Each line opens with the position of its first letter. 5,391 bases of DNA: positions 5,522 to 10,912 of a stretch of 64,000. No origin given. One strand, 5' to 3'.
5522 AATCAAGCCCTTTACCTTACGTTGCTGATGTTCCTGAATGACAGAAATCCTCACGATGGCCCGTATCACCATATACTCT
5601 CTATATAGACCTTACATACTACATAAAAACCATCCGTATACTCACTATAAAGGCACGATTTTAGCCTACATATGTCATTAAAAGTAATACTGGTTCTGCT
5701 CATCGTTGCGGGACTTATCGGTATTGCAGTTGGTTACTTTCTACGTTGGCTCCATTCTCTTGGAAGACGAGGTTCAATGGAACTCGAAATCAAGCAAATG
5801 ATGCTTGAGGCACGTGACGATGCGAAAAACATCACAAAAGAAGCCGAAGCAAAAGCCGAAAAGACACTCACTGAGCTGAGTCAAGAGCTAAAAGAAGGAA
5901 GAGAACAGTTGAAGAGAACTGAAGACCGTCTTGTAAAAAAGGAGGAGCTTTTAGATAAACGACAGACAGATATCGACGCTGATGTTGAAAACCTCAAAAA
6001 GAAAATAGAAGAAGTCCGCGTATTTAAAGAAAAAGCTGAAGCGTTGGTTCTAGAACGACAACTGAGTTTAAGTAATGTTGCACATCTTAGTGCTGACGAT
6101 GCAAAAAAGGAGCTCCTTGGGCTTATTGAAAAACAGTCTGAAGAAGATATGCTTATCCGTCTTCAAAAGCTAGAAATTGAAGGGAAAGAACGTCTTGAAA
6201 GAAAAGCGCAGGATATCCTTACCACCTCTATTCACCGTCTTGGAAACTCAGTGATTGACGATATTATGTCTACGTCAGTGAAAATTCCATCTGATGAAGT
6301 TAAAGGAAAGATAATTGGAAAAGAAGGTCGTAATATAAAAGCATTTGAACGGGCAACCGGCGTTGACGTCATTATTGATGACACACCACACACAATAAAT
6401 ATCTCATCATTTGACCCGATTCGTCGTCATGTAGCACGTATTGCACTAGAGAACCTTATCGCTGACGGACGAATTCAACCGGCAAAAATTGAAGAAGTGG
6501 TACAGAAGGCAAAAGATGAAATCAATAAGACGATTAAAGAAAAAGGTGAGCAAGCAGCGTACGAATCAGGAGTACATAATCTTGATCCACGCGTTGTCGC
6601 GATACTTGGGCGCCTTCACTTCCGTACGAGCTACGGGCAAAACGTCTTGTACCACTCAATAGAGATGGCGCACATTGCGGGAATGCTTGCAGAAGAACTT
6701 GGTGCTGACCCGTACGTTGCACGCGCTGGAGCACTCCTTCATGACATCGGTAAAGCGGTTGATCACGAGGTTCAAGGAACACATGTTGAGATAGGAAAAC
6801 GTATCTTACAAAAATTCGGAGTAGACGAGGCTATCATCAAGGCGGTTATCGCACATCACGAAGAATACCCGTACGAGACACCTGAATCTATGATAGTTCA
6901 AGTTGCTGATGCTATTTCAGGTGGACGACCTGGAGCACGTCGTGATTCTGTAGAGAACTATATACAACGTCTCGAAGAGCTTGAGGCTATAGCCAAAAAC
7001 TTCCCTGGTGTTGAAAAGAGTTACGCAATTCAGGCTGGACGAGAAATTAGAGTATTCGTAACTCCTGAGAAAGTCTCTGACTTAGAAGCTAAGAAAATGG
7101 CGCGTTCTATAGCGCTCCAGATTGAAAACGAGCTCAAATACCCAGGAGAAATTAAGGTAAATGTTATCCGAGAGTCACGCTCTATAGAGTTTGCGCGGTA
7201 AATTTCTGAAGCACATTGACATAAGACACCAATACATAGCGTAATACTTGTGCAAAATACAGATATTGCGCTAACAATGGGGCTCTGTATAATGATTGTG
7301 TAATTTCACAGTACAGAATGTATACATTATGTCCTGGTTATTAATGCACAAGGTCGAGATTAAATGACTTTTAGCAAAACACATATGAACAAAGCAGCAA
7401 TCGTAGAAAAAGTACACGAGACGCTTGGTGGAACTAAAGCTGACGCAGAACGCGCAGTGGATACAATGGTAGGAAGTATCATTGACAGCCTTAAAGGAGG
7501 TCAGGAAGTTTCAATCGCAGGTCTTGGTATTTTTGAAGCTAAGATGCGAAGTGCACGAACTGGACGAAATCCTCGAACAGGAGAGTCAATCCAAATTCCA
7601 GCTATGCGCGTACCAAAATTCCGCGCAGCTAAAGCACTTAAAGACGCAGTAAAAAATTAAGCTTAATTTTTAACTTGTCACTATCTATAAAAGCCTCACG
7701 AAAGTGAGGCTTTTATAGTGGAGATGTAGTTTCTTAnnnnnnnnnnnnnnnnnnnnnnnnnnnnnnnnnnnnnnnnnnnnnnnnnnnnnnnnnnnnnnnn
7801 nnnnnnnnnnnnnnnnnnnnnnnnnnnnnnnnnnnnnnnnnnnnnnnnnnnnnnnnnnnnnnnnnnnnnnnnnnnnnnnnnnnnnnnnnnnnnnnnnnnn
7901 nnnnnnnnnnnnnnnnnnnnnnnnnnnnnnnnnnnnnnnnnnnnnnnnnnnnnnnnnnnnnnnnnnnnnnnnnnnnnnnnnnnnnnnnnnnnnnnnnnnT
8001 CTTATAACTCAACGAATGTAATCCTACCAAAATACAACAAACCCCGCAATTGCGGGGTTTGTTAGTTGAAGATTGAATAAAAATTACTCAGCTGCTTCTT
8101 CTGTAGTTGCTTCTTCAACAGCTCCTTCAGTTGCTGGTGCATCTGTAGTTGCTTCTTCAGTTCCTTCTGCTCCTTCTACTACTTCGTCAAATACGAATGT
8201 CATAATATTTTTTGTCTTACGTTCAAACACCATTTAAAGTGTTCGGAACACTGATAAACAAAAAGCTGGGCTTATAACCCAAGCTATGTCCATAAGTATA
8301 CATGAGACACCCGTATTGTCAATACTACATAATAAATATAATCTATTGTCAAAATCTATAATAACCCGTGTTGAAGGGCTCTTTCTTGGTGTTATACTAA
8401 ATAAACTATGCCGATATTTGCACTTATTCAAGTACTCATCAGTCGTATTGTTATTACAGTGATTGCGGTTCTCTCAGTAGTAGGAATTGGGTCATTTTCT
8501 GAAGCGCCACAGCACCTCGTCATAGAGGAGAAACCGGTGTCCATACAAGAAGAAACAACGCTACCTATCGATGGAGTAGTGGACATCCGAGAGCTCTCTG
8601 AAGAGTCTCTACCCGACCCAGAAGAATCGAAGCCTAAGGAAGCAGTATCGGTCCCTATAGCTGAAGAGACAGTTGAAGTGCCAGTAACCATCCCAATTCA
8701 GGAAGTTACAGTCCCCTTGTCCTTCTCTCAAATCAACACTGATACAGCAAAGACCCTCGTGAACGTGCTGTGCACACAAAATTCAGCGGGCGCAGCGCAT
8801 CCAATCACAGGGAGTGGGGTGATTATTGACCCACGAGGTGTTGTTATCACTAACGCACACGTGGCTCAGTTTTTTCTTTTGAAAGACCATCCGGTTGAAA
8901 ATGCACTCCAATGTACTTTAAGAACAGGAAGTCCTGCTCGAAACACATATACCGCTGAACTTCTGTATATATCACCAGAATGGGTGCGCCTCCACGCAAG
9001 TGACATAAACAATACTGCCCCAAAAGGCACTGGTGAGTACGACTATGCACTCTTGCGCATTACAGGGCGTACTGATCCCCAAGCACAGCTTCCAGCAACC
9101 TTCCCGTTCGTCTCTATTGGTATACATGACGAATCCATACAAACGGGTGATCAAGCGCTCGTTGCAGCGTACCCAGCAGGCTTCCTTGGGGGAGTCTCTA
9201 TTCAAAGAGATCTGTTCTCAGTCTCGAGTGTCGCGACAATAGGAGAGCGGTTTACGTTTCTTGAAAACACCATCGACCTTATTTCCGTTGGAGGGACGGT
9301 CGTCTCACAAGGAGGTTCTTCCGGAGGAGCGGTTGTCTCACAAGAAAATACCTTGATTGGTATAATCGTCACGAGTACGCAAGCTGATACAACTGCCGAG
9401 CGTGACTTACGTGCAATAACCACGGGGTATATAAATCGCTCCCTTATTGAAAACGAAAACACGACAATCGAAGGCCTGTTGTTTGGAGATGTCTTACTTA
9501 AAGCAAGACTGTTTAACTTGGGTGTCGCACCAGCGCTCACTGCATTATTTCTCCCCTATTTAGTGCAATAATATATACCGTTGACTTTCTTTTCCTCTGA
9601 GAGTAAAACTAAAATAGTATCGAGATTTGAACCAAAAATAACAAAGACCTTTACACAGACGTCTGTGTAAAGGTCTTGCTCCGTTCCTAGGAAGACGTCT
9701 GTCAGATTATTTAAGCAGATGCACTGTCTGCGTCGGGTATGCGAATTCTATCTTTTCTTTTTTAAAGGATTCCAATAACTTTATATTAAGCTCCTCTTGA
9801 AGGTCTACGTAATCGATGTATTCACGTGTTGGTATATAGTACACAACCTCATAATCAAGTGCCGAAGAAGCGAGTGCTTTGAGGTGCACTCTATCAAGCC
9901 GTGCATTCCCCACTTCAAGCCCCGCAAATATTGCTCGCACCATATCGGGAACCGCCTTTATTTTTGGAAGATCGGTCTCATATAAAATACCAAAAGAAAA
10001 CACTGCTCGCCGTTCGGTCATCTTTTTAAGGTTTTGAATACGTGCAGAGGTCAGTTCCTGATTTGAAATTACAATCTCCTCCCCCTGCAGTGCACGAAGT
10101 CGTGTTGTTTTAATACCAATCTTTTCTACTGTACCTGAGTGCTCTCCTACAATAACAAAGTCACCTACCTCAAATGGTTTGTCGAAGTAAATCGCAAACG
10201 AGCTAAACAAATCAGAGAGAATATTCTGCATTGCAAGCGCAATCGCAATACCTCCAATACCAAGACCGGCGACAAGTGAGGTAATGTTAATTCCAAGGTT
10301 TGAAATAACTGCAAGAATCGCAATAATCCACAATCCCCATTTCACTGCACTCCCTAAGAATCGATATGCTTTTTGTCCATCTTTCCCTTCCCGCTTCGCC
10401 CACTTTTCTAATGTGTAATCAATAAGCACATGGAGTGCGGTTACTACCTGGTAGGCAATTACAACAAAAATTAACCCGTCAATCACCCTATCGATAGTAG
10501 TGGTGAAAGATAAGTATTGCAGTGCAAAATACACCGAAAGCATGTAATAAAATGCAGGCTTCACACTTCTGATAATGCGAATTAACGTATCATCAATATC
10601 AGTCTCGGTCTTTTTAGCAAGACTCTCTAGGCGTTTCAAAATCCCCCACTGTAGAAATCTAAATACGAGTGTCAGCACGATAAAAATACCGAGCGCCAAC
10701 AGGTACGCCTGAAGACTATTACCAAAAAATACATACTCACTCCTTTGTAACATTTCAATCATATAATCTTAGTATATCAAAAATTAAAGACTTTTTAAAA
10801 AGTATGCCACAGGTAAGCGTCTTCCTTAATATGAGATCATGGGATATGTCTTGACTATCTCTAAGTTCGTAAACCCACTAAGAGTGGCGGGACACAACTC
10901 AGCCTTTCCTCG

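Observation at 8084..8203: Unannotated 39-aa acidic peptide gene just upstream of a CCCCGCA palindromic terminator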

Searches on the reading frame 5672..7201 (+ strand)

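Call 21: search_protein_families(library=pfam, proteins=[window:5672-7201:+])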
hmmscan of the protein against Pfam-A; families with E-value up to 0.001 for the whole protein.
window:5672-7201:+ (509 aa): 5 families
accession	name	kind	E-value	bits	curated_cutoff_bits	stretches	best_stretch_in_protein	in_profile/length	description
PF12072.13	RNase_Y_N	-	6e-25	88.3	32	1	6-190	2-197/201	RNase Y N-terminal region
PF01966.28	HD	-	1.9e-20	73.7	22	1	325-416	1-114/116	HD domain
PF00013.35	KH_1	-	1.8e-07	31.2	21.5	1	201-258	2-63/66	KH domain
PF08668.18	HDOD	-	5.3e-05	23.2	22.9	0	325-363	95-134/196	HDOD domain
PF13801.11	Metal_resist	-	0.00027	21.5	29.2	0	8-82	2-77/125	Heavy-metal resistance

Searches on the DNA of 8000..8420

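Call 77: search_rna_families(source=window, start=8000, end=8420, threshold=evalue, max_evalue=1)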
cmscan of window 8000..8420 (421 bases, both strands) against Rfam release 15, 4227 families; matches with E-value up to 1: 10.
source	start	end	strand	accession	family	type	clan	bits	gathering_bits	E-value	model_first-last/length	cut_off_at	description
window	8028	8102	+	RF01770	rimP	Cis-reg; leader;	-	24.7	47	0.068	24-102/102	no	Gammaprotebacteria rimP leader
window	8011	8092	-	RF01770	rimP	Cis-reg; leader;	-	24.3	47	0.086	1-102/102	no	Gammaprotebacteria rimP leader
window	8000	8065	+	RF00512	Leu_leader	Cis-reg; leader;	-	23.1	50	0.014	83-148/148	5'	Leucine operon leader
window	8038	8061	+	RF00195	RsmY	Gene; sRNA;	CL00106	21.5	57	0.0031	98-121/121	no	RsmY RNA family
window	8022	8123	+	RF01661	ceN92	Gene; snRNA; snoRNA; HACA-box;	-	20.8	50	0.72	1-126/126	no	Caenorhabditis snoRNA ceN92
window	8003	8061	+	RF01393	isrJ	Gene; sRNA;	-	19.2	37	0.33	1-75/75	no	isrJ Hfq binding RNA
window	8038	8065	-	RF00195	RsmY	Gene; sRNA;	CL00106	18.8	57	0.017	94-121/121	no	RsmY RNA family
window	8031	8100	-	RF01772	rnk_pseudo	Cis-reg; leader;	-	18.6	55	0.96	1-108/108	no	Pseudomonas rnk leader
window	8039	8130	-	RF02236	asX2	Gene; sRNA;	-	17.7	70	0.47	1-87/87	no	Xanthomonas sRNA asX2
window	8030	8110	+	RF01880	Xist_exon1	Gene; lncRNA;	-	12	50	0.87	1-85/85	no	X-chromosome inactivation gene exon 1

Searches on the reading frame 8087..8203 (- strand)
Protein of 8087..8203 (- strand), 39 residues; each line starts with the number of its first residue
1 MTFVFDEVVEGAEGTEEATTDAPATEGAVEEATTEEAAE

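Call 24: find_related_loci(query=A1, collection=metagenome_contigs, flank=3000)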
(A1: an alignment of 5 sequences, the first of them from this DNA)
Query A1 (39 aa) in metagenome_contigs; peptide patterns used: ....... (x = any residue, [..] = any of these).
261 stretches matched a pattern; 1 encode a relative of the query (tblastn E <= 1e-3); 1 distinct loci.
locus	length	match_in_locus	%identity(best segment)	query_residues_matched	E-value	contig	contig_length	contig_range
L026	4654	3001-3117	56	1-32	9e-7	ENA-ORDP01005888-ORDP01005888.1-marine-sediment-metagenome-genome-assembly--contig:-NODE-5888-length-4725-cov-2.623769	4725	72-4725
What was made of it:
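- Tried and rejected: A metagenome scan for MTFVFDE matched 261 pattern stretches, but only one locus was confirmed, L026 (call 24).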

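Call 44: search_protein_families(library=pfam, max_evalue=10, proteins=[window:8087-8203:-])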
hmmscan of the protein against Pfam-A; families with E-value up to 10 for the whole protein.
seq(39 aa): 0 families

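Call 45: search_protein_families(library=ncbifam, max_evalue=10, proteins=[window:8087-8203:-])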
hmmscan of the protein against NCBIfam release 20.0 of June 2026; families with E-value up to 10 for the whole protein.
seq(39 aa): 0 families
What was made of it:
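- Closest known: Sda of Bacillus subtilis, a small checkpoint protein whose promoter is bound by DnaA. Different: There is no sequence similarity: the peptides match no Pfam or NCBIfam family (calls 44, 45).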

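Call 85: predict_structure(protein=window:8087-8203:-)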
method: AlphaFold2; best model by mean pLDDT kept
length: 39 residues; sequences in the alignment: 1
mean_pLDDT: 58.1   pTM: 0.13
mean pLDDT of the five models: 58.1, 53.9, 53.9, 53.8, 53.3
residues with pLDDT >= 90: 0; 70-90: 2; 50-70: 35; < 50: 2
segments of 3 or more residues with pLDDT < 50: none
pLDDT, mean of each block of 10 residues (from residue 1): 65 53 56 58
secondary structure: DSSP gave nothing for this model
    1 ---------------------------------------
elements in order:

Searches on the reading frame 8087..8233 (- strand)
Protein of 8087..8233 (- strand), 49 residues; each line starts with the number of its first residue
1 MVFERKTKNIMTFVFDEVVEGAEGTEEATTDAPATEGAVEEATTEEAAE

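Call 12: find_homologous_proteins(query=window:8087-8233:-, max_evalue=10)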
Query seq(49 aa) (49 aa): 3 proteins with E <= 10 among 16 candidates.
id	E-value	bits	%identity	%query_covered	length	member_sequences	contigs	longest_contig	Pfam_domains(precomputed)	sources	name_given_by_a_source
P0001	5.6e-21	89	100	100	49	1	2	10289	-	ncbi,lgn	ncbi:MAG: hypothetical protein WEB94_01855 [Candidatus Paceibacterota bacterium]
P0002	6.4e-1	28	60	71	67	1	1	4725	-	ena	-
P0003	4.2e+0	25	70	55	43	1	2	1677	-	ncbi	-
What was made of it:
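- Checked: That version is the one annotated in a sister MAG (call 12).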

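Call 84: find_encoding_contigs(protein=P0001, flank=2000, max_places=2)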
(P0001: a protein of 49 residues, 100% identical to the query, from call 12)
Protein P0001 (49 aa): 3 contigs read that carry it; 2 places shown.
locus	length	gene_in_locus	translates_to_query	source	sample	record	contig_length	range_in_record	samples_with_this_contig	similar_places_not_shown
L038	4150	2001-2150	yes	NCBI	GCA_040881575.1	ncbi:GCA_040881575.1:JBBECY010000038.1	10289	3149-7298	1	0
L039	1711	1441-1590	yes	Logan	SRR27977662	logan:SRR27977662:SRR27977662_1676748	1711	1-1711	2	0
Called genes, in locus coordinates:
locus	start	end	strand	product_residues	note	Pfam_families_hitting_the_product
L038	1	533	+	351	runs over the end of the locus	PF21088:MS_channel_1st, PF00924:MS_channel_2nd, PF21082:MS_channel_3rd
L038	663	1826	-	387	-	PF00089:Trypsin, PF13365:Trypsin_2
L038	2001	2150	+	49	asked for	-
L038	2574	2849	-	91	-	PF00216:Bac_DNA_binding, PF18291:HU-HIG (weak)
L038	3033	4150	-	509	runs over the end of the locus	PF12072:RNase_Y_N, PF00013:KH_1, PF01966:HD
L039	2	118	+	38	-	?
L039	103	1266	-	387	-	PF00089:Trypsin, PF13365:Trypsin_2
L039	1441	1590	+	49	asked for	-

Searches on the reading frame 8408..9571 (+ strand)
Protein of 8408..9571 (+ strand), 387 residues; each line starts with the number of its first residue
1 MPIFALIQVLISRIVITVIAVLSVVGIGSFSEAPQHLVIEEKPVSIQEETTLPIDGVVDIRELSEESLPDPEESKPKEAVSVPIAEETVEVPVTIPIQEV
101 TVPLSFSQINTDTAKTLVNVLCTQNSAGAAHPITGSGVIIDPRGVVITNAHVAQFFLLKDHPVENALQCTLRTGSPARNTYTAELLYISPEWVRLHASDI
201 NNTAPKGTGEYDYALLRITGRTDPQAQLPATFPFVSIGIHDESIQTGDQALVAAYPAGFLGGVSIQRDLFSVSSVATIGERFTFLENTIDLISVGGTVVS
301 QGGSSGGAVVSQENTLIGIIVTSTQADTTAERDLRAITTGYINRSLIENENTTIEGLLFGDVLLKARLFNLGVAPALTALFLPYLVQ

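Call 13: find_related_loci(query=window:8408-9571:+, collection=genome_contigs, flank=6000)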
Query window:8408-9571:+ (387 aa) in genome_contigs; peptide patterns used: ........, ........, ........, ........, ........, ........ (x = any residue, [..] = any of these).
170 stretches matched a pattern; 25 encode a relative of the query (tblastn E <= 1e-3); 25 distinct loci.
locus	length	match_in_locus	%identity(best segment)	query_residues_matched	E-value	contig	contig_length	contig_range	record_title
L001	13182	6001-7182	66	1-387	1e-167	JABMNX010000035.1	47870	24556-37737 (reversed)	MAG: Candidatus Kaiserbacteria bacterium isolate bin.102 k141_5154103, whole genome shotgun sequence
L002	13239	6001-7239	61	1-385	6e-155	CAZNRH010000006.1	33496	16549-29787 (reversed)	MAG TPA_asm: uncultured Candidatus Saccharibacteria bacterium isolate SRP128015_co3_412 genome assembly, contig: NODE_10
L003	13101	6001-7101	45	5-378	2e-90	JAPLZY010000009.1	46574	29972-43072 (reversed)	MAG: Candidatus Zambryskiibacteriota bacterium isolate LacPavin_0818_WC40_MAG_41_17 LacPavin_0818_WC40_scaffold_919861,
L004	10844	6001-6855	53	89-378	4e-86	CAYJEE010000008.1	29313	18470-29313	MAG TPA_asm: uncultured Candidatus Saccharibacteria bacterium isolate ERP123247_co1_78 genome assembly, contig: NODE_935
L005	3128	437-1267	52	107-385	9e-87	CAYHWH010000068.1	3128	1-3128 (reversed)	MAG TPA_asm: uncultured Candidatus Saccharibacteria bacterium isolate ERP119705_co16_95 genome assembly, contig: NODE_24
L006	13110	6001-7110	44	4-378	1e-84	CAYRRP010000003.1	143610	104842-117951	MAG TPA_asm: uncultured Candidatus Saccharibacteria bacterium isolate SRP292972_co1_99 genome assembly, contig: NODE_139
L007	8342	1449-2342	50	78-378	2e-84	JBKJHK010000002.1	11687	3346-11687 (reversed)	MAG: Parcubacteria group bacterium isolate ant_bin.105 S1Ck117_2265302_flag_0_multi_10.9888_len_11687, whole genome shot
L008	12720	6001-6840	48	107-387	3e-81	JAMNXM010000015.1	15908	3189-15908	MAG: Candidatus Paceibacterota bacterium isolate gw_gwSRR_metabat.10 gw_C629, whole genome shotgun sequence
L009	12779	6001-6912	49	78-379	3e-80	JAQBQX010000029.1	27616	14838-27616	MAG: Candidatus Adlerbacteria bacterium isolate RYN_384 scaffold_3843594, whole genome shotgun sequence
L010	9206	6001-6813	48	103-376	1e-79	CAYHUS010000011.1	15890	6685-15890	MAG TPA_asm: uncultured Candidatus Saccharibacteria bacterium isolate ERP119705_co17_43 genome assembly, contig: NODE_48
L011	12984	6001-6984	43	57-382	4e-76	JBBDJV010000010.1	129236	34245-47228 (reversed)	MAG: Candidatus Paceibacterota bacterium isolate LejiaA_42_15 Lejia_A_237_length_129236_cov_9, whole genome shotgun sequ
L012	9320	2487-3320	50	109-387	1e-74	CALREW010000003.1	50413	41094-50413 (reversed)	MAG: Candidatus Nomurabacteria bacterium isolate Ike-100m-41 genome assembly, contig: Ike-100-c215, whole genome shotgun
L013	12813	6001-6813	50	108-379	2e-73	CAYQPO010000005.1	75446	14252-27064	MAG TPA_asm: uncultured Candidatus Saccharibacteria bacterium isolate binchicken_co185_107 genome assembly, contig: NODE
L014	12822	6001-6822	44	109-385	9e-73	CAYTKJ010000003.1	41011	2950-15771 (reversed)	MAG TPA_asm: uncultured Candidatus Saccharibacteria bacterium isolate ERP113451_co1_455 genome assembly, contig: NODE_95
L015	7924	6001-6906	47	76-381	5e-71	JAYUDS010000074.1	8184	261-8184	MAG: Candidatus Adlerbacteria bacterium isolate GFS_7244 GFS_7244_73, whole genome shotgun sequence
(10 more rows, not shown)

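Call 21: search_protein_families(library=pfam, proteins=[window:8408-9571:+])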
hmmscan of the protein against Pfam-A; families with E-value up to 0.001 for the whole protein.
window:8408-9571:+ (387 aa): 2 families
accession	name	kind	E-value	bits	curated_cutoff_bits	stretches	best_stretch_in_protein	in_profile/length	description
PF13365.12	Trypsin_2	-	2.3e-14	54.8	27.6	1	135-319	1-144/144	Trypsin-like peptidase domain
PF00089.32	Trypsin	-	2.8e-08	34.3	20.6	1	135-325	27-200/220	Trypsin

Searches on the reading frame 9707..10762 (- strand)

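Call 21: search_protein_families(library=pfam, proteins=[window:9707-10762:-])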
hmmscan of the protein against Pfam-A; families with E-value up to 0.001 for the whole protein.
window:9707-10762:- (351 aa): 3 families
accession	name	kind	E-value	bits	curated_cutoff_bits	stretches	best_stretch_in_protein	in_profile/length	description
PF00924.24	MS_channel_2nd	-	1.9e-21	76.3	20.2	1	180-246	1-67/68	Mechanosensitive ion channel, beta-domain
PF21088.3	MS_channel_1st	-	9.6e-10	38.7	23.1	1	142-179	5-42/42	Mechanosensitive ion channel, transmembrane helices 2/3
PF21082.3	MS_channel_3rd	-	6.1e-09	36.6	21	1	254-340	2-88/88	Mechanosensitive ion channel MscS, C-terminal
